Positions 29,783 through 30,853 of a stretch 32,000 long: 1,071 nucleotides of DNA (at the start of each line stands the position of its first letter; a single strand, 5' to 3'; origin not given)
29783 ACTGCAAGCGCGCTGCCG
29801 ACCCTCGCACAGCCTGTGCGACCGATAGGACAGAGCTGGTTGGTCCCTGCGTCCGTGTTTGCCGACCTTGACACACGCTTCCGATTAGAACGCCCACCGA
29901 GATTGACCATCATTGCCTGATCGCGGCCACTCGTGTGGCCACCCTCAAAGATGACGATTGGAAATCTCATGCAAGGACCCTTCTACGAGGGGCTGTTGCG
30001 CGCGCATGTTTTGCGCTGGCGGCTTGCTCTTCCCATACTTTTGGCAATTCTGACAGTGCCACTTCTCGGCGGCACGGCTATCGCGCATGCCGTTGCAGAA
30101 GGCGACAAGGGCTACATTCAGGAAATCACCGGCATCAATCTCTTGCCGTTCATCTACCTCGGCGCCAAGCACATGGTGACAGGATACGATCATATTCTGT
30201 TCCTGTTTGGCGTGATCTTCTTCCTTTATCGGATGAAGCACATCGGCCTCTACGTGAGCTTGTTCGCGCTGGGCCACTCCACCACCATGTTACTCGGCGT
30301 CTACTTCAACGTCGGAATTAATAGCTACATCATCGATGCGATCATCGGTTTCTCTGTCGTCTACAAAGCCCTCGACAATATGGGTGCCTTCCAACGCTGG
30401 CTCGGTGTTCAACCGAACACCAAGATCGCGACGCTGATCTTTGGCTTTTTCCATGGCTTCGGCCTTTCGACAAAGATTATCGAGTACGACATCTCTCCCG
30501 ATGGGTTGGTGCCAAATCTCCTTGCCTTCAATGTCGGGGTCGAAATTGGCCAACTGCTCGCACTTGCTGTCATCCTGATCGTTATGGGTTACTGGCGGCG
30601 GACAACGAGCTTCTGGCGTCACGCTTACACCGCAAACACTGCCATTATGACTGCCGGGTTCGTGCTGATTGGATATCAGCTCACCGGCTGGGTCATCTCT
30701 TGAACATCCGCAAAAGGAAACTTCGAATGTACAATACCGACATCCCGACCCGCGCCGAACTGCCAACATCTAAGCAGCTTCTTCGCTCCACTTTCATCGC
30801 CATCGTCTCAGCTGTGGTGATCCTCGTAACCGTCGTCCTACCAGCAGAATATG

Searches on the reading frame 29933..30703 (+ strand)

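Call 20: search_protein_families(library=pfam, proteins=[window:29933-30703:+], max_evalue=0.001)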
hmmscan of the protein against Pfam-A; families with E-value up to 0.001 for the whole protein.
window:29933-30703:+ (256 aa): 1 family
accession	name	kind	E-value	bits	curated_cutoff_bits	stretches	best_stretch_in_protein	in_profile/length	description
PF13795.12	HupE_UreJ_2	-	5.9e-53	179.2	24.5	1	73-224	1-155/156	HupE / UreJ protein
